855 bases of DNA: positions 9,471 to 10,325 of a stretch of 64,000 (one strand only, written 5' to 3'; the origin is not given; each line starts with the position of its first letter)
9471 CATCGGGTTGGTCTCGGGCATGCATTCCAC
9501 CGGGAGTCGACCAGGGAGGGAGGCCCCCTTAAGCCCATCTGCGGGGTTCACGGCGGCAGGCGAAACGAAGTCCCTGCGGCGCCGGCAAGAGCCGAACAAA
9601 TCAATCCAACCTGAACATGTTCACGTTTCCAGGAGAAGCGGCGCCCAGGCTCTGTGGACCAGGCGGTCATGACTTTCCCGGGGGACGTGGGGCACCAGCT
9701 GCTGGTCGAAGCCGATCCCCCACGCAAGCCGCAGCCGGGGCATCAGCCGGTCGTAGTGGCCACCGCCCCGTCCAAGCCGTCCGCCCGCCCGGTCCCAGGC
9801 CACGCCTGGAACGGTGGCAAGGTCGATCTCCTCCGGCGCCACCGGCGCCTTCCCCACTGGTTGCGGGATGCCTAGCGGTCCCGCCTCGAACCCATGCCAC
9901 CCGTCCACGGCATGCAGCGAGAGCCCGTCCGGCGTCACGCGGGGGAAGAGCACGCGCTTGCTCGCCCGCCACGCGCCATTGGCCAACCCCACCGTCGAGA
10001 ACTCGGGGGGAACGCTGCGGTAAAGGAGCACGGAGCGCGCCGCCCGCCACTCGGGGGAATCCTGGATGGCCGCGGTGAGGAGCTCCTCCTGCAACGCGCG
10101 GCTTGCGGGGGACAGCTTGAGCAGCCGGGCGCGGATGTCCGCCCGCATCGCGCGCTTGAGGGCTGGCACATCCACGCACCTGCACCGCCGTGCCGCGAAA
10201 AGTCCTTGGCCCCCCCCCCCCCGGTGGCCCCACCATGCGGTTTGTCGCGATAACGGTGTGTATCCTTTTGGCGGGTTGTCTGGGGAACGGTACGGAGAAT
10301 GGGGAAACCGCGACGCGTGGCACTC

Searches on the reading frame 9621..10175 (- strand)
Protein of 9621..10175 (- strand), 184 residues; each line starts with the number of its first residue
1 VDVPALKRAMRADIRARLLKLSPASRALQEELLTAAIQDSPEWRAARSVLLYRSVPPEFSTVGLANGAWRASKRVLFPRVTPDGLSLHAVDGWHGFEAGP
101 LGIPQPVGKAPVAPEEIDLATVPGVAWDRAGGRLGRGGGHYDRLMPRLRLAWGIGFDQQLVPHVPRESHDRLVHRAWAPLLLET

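Call 5: search_protein_families(library=pfam, proteins=[window:9621-10175:-], max_evalue=0.01)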
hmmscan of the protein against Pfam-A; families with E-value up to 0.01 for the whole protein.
window:9621-10175:- (184 aa): 1 family
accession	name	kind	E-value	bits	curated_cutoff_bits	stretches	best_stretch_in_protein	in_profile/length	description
PF01812.26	5-FTHF_cyc-lig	-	3.8e-34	118.6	27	1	7-175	1-182/186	5-formyltetrahydrofolate cyclo-ligase family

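Call 6: search_protein_families(library=ncbifam, proteins=[window:9621-10175:-], max_evalue=0.01)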
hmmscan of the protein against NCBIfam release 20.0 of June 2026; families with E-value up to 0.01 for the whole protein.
window:9621-10175:- (184 aa): 2 families
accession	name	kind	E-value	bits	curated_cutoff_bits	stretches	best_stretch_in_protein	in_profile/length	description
TIGR02727.1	MTHFS_bact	equivalog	2.6e-36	125.2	84.9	1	7-174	1-177/182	5-formyltetrahydrofolate cyclo-ligase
NF007661.0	PRK10333.1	equivalog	1.2e-09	38.2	343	1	6-170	10-183/198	5-formyltetrahydrofolate cyclo-ligase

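Call 8: find_encoding_contigs(protein=window:9621-10175:-, flank=3000, max_places=10)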
Protein window:9621-10175:- (184 aa): no gene with exactly this product is on record in the collection.

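Call 10: find_encoding_contigs(protein=window:9621-10148:-, flank=3000, max_places=10)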
Protein window:9621-10148:- (175 aa): 1 contig read that carries it; 1 place shown.
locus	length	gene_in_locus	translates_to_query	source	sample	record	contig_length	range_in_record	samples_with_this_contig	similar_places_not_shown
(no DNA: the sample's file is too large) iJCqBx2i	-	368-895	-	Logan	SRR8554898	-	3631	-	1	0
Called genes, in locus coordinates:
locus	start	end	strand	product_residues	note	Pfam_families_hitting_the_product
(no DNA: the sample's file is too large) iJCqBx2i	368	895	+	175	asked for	PF01812:5-FTHF_cyc-lig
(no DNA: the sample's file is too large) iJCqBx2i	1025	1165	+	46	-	-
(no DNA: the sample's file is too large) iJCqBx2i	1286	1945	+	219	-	PF12697:Abhydrolase_6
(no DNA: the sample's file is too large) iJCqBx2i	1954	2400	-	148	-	PF01161:PBP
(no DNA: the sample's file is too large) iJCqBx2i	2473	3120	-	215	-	-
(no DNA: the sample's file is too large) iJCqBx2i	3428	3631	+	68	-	?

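Call 11: find_related_loci(query=window:9621-10175:-, collection=genome_contigs, flank=6000)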
Query window:9621-10175:- (184 aa) in genome_contigs; peptide patterns used: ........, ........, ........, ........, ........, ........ (x = any residue, [..] = any of these).
95 stretches matched a pattern; 3 encode a relative of the query (tblastn E <= 1e-3); 3 distinct loci.
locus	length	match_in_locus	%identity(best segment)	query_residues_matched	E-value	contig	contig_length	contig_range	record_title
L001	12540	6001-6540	60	1-177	5e-63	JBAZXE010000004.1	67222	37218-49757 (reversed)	MAG: Thermoplasmatota archaeon isolate SO_2017_GW1_49 NODE_2364_length_67222_cov_1.107489_OW334_2017, whole genome shotg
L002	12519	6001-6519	35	7-173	3e-16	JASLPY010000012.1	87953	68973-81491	MAG: Kiritimatiellia bacterium isolate Arabian11_MAG_70 NODE_12_length_87953_cov_8.265693, whole genome shotgun sequence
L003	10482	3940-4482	36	1-170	2e-13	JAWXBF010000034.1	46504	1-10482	MAG: Deltaproteobacteria bacterium isolate MP6G1.198 k99_129320, whole genome shotgun sequence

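Call 17: find_homologous_proteins(query=window:9621-10175:-, max_evalue=1e-10)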
Query window:9621-10175:- (184 aa): 145 proteins with E <= 1e-10 among 423 candidates; the best 120 are listed.
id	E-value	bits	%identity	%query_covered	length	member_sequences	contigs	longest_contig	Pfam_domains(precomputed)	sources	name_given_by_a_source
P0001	1.4e-111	389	100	95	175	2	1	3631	PF01812.27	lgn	-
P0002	4.9e-87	309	76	100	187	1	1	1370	PF01812.27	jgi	jgi:5-formyltetrahydrofolate cyclo-ligase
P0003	8.0e-82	292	73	98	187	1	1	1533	PF01812.27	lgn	-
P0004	8.1e-82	292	73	96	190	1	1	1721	PF01812.27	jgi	jgi:5-formyltetrahydrofolate cyclo-ligase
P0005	3.5e-80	287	74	97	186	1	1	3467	PF01812.27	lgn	-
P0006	1.2e-78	282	71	99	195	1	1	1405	PF01812.27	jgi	jgi:5-formyltetrahydrofolate cyclo-ligase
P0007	3.9e-78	280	75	94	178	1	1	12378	PF01812.27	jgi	jgi:5-formyltetrahydrofolate cyclo-ligase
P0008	1.2e-77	278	69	98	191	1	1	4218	PF01812.27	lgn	-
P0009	1.6e-77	278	68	99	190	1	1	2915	PF01812.27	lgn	-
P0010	5.2e-77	276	70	99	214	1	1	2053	PF01812.27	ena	-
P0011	1.6e-76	275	68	99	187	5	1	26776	PF01812.27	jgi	jgi:5-formyltetrahydrofolate cyclo-ligase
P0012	7.5e-76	272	74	91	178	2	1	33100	PF01812.27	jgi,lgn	jgi:5-formyltetrahydrofolate cyclo-ligase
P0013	9.4e-76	272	73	90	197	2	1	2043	PF01812.27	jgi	jgi:5-formyltetrahydrofolate cyclo-ligase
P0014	5.5e-67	244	68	89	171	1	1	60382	PF01812.27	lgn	-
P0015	2.1e-66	242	67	93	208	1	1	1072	PF01812.27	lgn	-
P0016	3.1e-65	238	63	95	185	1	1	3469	PF01812.27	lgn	-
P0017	4.2e-65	237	64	93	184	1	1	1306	PF01812.27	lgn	-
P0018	1.1e-64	236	61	99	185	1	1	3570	PF01812.27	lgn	-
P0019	2.0e-64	235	65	87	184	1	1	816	PF01812.27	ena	-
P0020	2.3e-63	232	59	99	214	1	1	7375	PF01812.27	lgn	-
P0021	7.8e-63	230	60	99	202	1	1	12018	PF01812.27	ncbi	ncbi:MAG: 5-formyltetrahydrofolate cyclo-ligase, partial [Thermoplasmatota archaeon]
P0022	6.3e-62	227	60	96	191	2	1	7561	PF01812.27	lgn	-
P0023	8.8e-62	227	62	96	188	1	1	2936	PF01812.27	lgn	-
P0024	2.8e-61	225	60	93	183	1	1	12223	PF01812.27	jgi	jgi:5-formyltetrahydrofolate cyclo-ligase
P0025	1.0e-60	223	62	96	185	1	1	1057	PF01812.27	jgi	-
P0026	2.2e-60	222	62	96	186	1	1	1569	PF01812.27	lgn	-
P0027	5.0e-60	221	60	99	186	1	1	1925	PF01812.27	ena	-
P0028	4.9e-59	218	59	99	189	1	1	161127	PF01812.27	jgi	jgi:5-formyltetrahydrofolate cyclo-ligase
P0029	5.4e-59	217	61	96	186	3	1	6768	PF01812.27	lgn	-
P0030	9.8e-59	217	60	96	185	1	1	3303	PF01812.27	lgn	-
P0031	2.0e-58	216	59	96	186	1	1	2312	PF01812.27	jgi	jgi:5-formyltetrahydrofolate cyclo-ligase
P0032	2.5e-58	215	63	85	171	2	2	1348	PF01812.27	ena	-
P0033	2.9e-58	215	67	82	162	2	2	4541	PF01812.27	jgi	jgi:5-formyltetrahydrofolate cyclo-ligase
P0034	3.6e-58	215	61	96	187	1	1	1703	PF01812.27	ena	-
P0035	9.6e-58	213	61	96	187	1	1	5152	PF01812.27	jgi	jgi:5-formyltetrahydrofolate cyclo-ligase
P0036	1.0e-57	213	61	96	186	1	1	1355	PF01812.27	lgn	-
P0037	1.1e-57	213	63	96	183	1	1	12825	PF01812.27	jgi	jgi:5-formyltetrahydrofolate cyclo-ligase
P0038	1.5e-57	213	58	93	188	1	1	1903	PF01812.27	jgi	jgi:5-formyltetrahydrofolate cyclo-ligase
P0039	1.7e-57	213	60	96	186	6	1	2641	PF01812.27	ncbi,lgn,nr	ncbi:MAG: 5-formyltetrahydrofolate cyclo-ligase [Thermoplasmata archaeon]|nr:5-formyltetrahydrofolat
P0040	1.8e-57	213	63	92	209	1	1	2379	PF01812.27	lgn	-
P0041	2.1e-57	212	61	93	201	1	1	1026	PF01812.27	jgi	-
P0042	3.0e-57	212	60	94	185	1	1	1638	PF01812.27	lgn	-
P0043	3.9e-57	211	59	96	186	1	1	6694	PF01812.27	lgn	-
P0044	4.0e-57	211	62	92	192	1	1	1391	PF01812.27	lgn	-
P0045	5.6e-57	211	64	92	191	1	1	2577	PF01812.27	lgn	-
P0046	5.8e-57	211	60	97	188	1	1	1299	PF01812.27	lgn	-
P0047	7.4e-57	211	62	92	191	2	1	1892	PF01812.27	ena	-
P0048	8.3e-57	210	58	97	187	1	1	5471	PF01812.27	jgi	jgi:5-formyltetrahydrofolate cyclo-ligase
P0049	1.3e-56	210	60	96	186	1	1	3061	PF01812.27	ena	-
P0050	6.5e-56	207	57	98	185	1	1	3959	PF01812.27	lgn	-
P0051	7.5e-56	207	57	96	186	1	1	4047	PF01812.27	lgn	-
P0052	1.2e-55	207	58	97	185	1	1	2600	PF01812.27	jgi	jgi:5-formyltetrahydrofolate cyclo-ligase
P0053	1.2e-55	207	58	96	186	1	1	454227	PF01812.27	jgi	jgi:5-formyltetrahydrofolate cyclo-ligase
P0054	1.2e-55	207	60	93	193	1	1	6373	PF01812.27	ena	-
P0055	1.3e-55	206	58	96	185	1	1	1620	PF01812.27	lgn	-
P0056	1.4e-55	206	59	96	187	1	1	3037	PF01812.27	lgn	-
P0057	2.0e-55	206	57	97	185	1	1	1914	PF01812.27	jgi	jgi:5-formyltetrahydrofolate cyclo-ligase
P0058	2.9e-55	205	62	92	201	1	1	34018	PF01812.27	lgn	-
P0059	3.0e-55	205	60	92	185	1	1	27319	PF01812.27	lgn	-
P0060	3.3e-55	205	58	95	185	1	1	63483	PF01812.27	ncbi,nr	ncbi:MAG TPA: 5-formyltetrahydrofolate cyclo-ligase [Candidatus Thermoplasmatota archaeon]|nr:5-form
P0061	6.8e-55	204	58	92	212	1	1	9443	PF01812.27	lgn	-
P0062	1.1e-54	204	59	93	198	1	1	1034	PF01812.27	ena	-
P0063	2.7e-54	202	58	96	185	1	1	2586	PF01812.27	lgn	-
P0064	3.8e-54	202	59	96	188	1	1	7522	PF01812.27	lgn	-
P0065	4.1e-54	202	58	96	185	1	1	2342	PF01812.27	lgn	-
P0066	1.5e-53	200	58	93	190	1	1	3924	PF01812.27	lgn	-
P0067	1.6e-53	200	59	93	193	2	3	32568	PF01812.27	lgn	-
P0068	1.7e-53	200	59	93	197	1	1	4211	PF01812.27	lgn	-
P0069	2.7e-53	199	56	96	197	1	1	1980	PF01812.27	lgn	-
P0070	8.9e-53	197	56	92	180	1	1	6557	PF01812.27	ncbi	-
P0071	1.2e-52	197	56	95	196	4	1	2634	PF01812.27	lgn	-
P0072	1.4e-52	197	59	93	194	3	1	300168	PF01812.27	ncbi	-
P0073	1.6e-52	196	58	93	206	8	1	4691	PF01812.27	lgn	-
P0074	2.4e-52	196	73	69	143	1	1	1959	PF01812.27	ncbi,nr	ncbi:MAG TPA: 5-formyltetrahydrofolate cyclo-ligase, partial [Candidatus Thermoplasmatota archaeon]|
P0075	4.0e-52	195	60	92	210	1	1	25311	PF01812.27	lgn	-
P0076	6.8e-52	194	55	96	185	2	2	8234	PF01812.27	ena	-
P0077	1.1e-51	194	59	87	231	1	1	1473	PF01812.27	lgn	-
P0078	2.2e-51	193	57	93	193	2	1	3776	PF01812.27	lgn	-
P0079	2.8e-51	192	57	96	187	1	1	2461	PF01812.27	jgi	jgi:5-formyltetrahydrofolate cyclo-ligase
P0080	3.6e-51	192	54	96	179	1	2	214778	PF01812.27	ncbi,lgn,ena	ncbi:MAG: 5-formyltetrahydrofolate cyclo-ligase [Candidatus Thermoplasmatota archaeon]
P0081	4.7e-51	192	61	86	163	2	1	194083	PF01812.27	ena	-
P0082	4.9e-51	192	56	93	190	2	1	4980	PF01812.27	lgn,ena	-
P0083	1.7e-50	190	55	93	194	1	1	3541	PF01812.27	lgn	-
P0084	3.5e-50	189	56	96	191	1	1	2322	PF01812.27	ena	-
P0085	1.8e-44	170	52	80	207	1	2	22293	PF01812.27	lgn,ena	-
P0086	2.2e-44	170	52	94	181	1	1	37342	PF01812.27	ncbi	ncbi:MAG: 5-formyltetrahydrofolate cyclo-ligase [Thermoplasmatota archaeon]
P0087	1.2e-42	164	55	79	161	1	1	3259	PF01812.27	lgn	-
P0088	1.2e-39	154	55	79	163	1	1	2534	PF01812.27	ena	-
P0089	2.7e-29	121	75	43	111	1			PF01812.27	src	-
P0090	2.0e-28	118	45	83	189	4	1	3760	PF01812.27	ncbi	-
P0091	2.1e-28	118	45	80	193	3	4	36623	PF01812.27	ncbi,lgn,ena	-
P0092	2.5e-28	117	45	83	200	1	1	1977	PF01812.27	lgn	-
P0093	9.3e-28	116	45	82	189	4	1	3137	PF01812.27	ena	-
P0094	8.2e-27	113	44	84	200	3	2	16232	PF01812.27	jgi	jgi:5-formyltetrahydrofolate cyclo-ligase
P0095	1.1e-26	112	44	77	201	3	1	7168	PF01812.27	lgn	-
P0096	1.8e-26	111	45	90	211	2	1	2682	PF01812.27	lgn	-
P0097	2.4e-26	111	41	92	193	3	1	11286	PF01812.27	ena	-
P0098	4.9e-26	110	42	92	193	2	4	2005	PF01812.27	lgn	-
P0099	1.1e-25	109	43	83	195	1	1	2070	PF01812.27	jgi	jgi:5-formyltetrahydrofolate cyclo-ligase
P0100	1.3e-25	109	40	95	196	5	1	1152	PF01812.27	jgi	jgi:5-formyltetrahydrofolate cyclo-ligase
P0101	2.0e-25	108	43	82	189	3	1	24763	PF01812.27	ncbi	ncbi:MAG: 5-formyltetrahydrofolate cyclo-ligase [Nitriliruptoraceae bacterium]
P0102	2.6e-25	108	47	71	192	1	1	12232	PF01812.27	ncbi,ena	-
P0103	2.7e-25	108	43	93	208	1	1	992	PF01812.27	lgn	-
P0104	1.1e-24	106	42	83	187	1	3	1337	PF01812.27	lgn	-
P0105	1.5e-24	105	42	82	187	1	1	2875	PF01812.27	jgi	jgi:5-formyltetrahydrofolate cyclo-ligase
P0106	1.5e-24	105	39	94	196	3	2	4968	PF01812.27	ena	-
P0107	2.8e-24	104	44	72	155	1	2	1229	PF01812.27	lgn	-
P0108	7.9e-24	103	44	89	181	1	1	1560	PF01812.27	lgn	-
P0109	1.2e-23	102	38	83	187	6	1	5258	PF01812.27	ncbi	ncbi:MAG: 5-formyltetrahydrofolate cyclo-ligase [Nitriliruptoraceae bacterium]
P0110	1.2e-23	102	41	92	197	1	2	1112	PF01812.27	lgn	-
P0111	1.8e-23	102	42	85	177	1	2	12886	PF01812.27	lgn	-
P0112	5.1e-23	100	42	86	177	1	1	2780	PF01812.27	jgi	jgi:5-formyltetrahydrofolate cyclo-ligase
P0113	9.9e-23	99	45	73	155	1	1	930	PF01812.27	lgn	-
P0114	1.0e-22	99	44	70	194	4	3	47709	PF01812.27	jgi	jgi:5-formyltetrahydrofolate cyclo-ligase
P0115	2.2e-20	92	41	81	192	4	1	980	PF01812.27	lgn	-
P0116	4.1e-20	91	42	72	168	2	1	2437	PF01812.27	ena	-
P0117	3.4e-19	88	40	82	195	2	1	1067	PF01812.27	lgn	-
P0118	6.0e-19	87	43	71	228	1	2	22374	PF01812.27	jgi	jgi:5-formyltetrahydrofolate cyclo-ligase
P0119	1.1e-18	86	36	91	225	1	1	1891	PF01812.27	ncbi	-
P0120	1.2e-18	86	38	90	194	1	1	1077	PF01812.27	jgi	jgi:5-formyltetrahydrofolate cyclo-ligase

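Call 18: find_encoding_contigs(protein=P0007, flank=4000, max_places=3)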
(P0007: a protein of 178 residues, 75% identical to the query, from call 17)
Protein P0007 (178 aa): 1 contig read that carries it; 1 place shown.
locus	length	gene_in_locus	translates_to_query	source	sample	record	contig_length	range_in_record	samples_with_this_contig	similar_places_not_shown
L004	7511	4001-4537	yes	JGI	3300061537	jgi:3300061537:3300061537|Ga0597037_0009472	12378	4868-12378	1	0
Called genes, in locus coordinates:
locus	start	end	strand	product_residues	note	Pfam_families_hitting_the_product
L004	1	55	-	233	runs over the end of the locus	PF03587:EMG1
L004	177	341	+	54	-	-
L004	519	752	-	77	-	-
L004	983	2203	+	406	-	-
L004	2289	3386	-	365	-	PF06849:DUF1246, PF06973:DUF1297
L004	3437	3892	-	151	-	-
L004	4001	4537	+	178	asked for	PF01812:5-FTHF_cyc-lig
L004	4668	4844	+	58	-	-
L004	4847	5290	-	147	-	PF01161:PBP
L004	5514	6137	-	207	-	-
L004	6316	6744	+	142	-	-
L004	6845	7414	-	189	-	PF00856:SET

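Call 19: find_encoding_contigs(protein=P0012, flank=4000, max_places=3)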
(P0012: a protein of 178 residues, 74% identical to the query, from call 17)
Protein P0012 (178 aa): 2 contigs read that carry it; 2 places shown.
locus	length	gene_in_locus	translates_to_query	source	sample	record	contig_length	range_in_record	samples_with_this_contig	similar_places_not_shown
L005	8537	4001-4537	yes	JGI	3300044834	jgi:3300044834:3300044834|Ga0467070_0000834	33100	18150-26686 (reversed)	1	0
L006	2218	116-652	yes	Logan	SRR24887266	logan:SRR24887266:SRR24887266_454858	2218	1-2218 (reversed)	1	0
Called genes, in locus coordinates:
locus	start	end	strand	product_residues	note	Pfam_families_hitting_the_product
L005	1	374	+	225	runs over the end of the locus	PF00571:CBS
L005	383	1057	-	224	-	PF03587:EMG1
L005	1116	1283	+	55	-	-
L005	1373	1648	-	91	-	-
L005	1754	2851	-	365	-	PF06849:DUF1246, PF06973:DUF1297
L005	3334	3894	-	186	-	-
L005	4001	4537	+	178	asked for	PF01812:5-FTHF_cyc-lig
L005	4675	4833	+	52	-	-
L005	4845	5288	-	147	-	PF01161:PBP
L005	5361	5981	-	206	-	-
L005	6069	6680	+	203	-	-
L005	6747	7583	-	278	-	-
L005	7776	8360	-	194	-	-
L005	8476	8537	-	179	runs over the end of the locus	-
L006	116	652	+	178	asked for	PF01812:5-FTHF_cyc-lig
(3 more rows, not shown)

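Call 20: find_encoding_contigs(protein=P0005, flank=4000, max_places=3)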
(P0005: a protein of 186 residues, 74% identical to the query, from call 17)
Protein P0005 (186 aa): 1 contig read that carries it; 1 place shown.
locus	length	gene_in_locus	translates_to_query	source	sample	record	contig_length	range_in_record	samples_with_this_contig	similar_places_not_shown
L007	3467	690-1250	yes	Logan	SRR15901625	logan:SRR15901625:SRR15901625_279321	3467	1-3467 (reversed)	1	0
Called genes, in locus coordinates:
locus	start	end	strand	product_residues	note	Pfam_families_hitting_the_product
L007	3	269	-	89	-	?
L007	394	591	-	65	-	-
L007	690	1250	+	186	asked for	PF01812:5-FTHF_cyc-lig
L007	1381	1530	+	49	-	-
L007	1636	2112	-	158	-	PF01161:PBP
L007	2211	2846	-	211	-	-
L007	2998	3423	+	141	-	-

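Call 26: list_cluster_members(proteins=[P0001])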
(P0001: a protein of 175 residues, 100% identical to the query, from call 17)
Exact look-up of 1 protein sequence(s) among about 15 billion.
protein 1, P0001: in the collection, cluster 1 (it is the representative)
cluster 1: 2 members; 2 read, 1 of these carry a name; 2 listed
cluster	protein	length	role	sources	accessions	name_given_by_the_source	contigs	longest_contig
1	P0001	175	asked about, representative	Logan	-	-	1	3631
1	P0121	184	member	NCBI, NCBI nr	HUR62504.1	MAG TPA: 5-formyltetrahydrofolate cyclo-ligase [Candidatus Thermoplasmatota archaeon] | 5-formyltetrahydrofolate cyclo-ligase [Candidatus Thermoplasmatota archaeon]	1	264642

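Call 28: find_encoding_contigs(protein=P0121, flank=4000, max_places=5)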
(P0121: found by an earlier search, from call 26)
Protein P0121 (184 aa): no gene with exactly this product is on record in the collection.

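Call 33: find_related_loci(query=A1, collection=metagenome_contigs, flank=2500)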
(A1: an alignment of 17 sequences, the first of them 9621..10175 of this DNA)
Query A1 (184 aa) in metagenome_contigs; peptide patterns used: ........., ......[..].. (x = any residue, [..] = any of these).
600 stretches matched a pattern (row limit reached: there are more); 53 encode a relative of the query (tblastn E <= 1e-3); 53 distinct loci.
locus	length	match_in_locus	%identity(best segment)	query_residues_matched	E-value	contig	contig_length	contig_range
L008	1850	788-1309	38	3-170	3e-23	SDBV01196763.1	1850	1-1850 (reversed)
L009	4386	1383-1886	39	7-170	2e-19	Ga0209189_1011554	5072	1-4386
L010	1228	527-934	47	35-170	2e-18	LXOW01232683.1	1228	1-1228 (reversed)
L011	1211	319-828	41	7-173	2e-18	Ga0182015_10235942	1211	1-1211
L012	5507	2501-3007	38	7-173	1e-16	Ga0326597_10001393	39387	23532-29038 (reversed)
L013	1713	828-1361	35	3-173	1e-16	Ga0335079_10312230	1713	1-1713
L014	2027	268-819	36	3-175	1e-16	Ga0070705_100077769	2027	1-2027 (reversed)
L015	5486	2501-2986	43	7-170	1e-16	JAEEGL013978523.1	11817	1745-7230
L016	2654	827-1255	43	41-173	8e-16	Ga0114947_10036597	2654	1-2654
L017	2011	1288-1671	43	46-170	2e-15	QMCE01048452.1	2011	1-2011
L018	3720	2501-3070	35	7-173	4e-15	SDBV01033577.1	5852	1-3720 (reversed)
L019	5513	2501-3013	33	7-170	5e-15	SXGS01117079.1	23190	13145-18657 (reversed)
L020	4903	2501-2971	39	20-174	8e-15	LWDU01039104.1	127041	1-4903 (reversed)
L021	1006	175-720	35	2-173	4e-15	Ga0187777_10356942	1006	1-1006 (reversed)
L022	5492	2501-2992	34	11-170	8e-15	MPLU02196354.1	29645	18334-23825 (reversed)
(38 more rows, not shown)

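Call 34: find_encoding_contigs(protein=P0002, flank=3000, max_places=3)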
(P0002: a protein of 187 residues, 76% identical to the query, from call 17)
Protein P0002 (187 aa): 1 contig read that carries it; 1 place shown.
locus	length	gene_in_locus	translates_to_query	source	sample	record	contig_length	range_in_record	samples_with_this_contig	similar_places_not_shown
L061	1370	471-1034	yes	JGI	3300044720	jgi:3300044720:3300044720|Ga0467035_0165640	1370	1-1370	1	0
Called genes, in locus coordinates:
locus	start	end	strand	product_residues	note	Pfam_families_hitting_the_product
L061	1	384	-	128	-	?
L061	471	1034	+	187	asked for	PF01812:5-FTHF_cyc-lig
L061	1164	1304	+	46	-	-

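Call 35: find_encoding_contigs(protein=P0011, flank=3000, max_places=3)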
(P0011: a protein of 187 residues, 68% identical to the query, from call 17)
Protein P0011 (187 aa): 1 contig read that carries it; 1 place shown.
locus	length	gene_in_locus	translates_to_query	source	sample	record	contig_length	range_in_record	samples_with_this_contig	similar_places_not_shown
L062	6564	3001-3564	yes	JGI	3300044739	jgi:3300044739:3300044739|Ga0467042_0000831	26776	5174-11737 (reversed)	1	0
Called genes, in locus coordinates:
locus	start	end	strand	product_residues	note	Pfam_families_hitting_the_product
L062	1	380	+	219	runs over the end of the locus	PF06197:DUF998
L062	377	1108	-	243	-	PF03587:EMG1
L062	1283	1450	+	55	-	-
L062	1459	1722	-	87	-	-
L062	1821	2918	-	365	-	PF06849:DUF1246, PF06973:DUF1297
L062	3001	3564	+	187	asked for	PF01812:5-FTHF_cyc-lig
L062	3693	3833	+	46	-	-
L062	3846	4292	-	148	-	PF01161:PBP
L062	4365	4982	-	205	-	-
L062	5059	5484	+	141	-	-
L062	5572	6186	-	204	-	PF19335:HMBD, PF07291:MauE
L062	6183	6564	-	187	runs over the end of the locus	PF00856:SET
